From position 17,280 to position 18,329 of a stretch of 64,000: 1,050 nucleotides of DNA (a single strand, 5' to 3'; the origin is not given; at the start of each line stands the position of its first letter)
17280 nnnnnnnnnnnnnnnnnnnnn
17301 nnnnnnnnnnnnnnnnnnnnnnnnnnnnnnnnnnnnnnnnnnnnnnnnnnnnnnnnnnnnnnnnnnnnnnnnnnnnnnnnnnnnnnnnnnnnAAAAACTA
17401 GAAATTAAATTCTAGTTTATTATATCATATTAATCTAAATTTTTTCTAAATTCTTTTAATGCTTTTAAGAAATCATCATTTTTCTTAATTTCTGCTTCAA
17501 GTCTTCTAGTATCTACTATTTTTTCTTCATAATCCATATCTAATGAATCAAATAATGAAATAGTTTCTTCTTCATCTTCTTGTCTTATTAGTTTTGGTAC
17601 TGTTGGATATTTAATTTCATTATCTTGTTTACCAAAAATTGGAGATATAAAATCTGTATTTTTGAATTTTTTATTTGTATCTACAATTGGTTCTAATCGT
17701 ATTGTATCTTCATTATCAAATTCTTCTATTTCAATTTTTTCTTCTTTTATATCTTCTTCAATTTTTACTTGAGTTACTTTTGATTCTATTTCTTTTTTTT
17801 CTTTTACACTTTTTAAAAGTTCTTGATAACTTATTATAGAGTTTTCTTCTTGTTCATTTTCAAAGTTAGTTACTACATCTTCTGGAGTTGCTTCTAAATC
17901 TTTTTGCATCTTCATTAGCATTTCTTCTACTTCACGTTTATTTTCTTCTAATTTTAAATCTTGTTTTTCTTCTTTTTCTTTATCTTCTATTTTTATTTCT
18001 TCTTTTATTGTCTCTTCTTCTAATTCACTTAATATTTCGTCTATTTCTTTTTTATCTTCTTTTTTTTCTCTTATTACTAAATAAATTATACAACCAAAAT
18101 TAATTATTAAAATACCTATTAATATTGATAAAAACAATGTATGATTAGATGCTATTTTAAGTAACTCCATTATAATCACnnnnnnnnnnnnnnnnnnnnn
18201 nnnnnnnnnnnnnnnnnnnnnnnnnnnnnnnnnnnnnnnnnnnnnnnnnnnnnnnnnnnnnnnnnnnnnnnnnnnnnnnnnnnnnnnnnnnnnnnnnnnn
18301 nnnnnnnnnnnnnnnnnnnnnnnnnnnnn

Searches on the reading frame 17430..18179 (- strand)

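Call 40: search_protein_families(library=pfam, proteins=[window:17430-18179:-], max_evalue=0.01)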
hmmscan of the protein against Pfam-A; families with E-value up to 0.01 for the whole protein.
window:17430-18179:- (249 aa): 1 family
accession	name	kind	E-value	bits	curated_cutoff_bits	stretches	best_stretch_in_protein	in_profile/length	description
PF08229.16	SHR3_chaperone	-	0.0038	16.7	25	1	6-61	128-181/188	ER membrane protein SH3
